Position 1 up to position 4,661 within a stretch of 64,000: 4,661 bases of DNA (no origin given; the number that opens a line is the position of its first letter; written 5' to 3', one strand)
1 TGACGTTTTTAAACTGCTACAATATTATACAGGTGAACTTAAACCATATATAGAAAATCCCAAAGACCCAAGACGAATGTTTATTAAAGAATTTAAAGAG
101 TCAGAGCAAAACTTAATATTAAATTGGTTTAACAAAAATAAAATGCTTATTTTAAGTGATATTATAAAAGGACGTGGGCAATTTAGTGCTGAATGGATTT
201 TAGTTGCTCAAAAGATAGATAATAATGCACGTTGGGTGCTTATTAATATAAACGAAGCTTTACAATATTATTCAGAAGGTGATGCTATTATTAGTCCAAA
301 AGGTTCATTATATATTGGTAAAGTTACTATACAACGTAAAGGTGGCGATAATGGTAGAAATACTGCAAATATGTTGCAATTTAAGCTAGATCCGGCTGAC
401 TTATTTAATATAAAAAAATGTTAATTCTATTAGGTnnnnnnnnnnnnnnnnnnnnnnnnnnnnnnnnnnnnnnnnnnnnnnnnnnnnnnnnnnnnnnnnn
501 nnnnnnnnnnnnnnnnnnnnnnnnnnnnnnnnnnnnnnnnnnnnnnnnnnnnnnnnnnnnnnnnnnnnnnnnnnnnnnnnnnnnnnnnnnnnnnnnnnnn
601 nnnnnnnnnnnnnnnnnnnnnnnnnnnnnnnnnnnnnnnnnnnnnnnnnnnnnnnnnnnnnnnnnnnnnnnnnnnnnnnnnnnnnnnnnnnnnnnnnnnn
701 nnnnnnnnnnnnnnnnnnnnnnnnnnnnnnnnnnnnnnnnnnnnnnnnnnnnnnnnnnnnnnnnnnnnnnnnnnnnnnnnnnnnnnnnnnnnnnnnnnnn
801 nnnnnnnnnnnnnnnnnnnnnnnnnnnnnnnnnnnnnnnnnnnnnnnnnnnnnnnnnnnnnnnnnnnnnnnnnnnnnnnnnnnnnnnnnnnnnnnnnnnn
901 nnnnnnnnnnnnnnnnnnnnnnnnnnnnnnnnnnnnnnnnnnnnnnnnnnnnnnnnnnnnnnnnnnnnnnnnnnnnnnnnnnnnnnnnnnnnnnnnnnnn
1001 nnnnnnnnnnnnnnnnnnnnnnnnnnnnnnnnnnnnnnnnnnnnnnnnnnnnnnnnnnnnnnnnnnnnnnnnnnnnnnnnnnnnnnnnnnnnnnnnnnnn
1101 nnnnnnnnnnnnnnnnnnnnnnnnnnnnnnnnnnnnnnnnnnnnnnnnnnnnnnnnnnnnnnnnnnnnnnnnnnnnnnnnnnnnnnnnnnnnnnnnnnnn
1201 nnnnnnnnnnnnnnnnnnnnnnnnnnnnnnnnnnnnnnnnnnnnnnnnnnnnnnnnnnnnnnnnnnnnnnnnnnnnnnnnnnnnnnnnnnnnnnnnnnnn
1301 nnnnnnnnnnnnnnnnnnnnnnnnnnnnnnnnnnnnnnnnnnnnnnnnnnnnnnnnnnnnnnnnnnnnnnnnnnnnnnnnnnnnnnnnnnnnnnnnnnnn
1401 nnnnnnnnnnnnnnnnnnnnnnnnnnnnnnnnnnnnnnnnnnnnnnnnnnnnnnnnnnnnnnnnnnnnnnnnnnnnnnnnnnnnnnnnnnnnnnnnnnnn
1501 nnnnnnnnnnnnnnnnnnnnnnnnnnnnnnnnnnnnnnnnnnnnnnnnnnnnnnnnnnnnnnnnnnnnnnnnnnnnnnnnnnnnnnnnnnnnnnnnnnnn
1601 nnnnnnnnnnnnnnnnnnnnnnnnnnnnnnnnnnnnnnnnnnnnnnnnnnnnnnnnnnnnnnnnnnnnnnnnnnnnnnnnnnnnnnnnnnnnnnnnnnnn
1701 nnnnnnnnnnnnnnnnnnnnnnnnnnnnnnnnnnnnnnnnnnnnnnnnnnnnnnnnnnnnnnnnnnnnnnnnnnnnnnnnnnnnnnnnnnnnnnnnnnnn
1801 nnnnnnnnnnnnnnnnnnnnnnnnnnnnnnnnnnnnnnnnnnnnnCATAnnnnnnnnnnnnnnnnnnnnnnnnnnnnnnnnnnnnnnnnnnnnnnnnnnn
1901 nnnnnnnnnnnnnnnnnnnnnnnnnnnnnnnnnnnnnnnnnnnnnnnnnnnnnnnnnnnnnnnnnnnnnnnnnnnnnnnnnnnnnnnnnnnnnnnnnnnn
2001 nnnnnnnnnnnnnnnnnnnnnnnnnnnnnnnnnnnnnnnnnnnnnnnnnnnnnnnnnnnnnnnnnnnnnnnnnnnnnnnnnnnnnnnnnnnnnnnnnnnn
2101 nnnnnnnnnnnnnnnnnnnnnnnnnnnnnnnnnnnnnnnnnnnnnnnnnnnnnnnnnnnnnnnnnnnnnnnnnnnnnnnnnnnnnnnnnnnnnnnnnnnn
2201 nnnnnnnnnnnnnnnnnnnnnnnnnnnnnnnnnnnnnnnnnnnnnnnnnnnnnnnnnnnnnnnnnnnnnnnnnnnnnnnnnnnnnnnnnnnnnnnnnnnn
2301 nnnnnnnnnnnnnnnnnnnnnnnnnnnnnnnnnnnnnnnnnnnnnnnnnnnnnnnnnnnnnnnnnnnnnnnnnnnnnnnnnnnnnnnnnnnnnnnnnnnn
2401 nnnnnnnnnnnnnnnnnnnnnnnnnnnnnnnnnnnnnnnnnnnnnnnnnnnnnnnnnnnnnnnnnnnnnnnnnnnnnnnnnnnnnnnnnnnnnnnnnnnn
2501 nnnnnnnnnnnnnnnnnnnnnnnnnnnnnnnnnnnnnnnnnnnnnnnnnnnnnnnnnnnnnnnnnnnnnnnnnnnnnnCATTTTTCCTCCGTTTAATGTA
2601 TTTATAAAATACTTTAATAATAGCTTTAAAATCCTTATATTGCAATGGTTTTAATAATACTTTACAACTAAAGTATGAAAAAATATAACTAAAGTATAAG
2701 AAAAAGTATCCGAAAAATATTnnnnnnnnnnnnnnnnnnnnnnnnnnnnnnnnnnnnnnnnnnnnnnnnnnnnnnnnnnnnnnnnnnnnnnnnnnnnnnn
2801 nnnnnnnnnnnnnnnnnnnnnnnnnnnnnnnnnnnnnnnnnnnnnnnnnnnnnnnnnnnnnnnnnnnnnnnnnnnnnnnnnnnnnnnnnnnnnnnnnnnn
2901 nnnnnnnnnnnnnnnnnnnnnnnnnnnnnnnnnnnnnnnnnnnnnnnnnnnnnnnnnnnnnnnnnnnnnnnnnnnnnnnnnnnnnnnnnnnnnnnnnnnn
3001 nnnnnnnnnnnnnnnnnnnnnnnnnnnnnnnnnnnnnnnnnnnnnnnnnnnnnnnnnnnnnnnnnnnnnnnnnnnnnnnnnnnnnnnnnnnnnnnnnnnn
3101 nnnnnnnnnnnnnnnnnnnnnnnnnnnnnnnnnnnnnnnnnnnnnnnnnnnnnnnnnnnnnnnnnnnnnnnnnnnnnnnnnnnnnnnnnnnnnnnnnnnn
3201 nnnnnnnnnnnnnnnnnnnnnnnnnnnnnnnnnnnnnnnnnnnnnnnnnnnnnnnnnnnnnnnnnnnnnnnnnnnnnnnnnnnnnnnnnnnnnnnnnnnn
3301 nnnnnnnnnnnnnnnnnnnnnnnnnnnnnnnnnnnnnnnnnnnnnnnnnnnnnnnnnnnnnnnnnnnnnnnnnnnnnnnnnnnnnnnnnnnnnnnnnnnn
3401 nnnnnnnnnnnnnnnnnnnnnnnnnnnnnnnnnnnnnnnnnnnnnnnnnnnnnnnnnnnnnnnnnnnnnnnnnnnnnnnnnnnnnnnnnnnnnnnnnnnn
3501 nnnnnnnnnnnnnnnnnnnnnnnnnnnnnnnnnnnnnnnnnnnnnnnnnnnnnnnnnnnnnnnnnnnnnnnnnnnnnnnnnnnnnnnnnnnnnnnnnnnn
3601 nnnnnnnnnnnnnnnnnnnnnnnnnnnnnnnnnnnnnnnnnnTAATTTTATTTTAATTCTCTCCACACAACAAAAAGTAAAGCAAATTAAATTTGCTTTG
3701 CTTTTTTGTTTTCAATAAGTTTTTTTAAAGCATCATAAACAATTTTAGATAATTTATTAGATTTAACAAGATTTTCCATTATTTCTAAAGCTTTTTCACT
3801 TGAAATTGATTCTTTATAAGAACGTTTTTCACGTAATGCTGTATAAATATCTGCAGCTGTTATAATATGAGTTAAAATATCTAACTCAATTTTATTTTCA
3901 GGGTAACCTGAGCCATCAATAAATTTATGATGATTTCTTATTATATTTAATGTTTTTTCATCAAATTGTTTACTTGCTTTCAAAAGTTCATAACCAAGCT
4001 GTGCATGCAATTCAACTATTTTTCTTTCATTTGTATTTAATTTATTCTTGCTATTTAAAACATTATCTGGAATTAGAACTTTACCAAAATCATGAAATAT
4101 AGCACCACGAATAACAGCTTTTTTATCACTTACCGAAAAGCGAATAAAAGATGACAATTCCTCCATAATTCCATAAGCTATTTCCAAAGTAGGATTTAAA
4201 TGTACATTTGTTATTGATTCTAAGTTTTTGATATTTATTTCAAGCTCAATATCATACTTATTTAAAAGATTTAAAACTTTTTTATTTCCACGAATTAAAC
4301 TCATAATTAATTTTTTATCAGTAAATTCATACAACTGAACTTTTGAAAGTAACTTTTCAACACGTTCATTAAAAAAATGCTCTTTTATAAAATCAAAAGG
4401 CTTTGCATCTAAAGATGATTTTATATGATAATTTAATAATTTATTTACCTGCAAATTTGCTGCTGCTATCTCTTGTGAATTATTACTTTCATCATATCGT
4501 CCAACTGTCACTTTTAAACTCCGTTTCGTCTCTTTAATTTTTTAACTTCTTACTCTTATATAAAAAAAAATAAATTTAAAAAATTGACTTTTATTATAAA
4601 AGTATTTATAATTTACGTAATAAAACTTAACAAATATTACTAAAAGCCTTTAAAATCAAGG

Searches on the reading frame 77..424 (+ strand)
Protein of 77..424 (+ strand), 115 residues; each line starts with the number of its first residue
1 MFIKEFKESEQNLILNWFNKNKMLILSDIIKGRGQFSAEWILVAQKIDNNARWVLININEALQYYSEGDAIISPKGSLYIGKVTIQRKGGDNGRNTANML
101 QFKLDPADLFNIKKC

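Call 27: search_protein_families(library=pfam, proteins=[window:77-424:+], max_evalue=0.001)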
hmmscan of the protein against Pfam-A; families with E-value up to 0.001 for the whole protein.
window:77-424:+ (115 aa): 1 family
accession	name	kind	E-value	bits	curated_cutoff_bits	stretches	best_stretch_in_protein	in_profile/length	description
PF11463.14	R-HINP1I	-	5.3e-54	183.3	25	1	1-110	99-208/208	R.HinP1I restriction endonuclease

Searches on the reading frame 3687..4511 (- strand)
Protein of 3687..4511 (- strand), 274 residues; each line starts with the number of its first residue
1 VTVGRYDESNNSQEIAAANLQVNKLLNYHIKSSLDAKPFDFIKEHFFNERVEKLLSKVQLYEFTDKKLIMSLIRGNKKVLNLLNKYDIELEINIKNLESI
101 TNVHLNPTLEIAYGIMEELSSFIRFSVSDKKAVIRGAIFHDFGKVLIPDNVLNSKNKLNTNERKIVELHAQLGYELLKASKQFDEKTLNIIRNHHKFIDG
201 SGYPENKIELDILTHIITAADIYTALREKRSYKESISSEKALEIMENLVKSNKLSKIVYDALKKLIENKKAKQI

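Call 27: search_protein_families(library=pfam, proteins=[window:3687-4511:-], max_evalue=0.001)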
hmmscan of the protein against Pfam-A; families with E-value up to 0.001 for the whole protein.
window:3687-4511:- (274 aa): 2 families
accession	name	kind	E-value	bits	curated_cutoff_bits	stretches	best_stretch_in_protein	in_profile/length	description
PF13487.12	HD_5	-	1.9e-18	67.2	27.2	1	133-250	42-163/170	HD domain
PF01966.28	HD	-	1.3e-14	54.9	22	1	108-225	8-115/116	HD domain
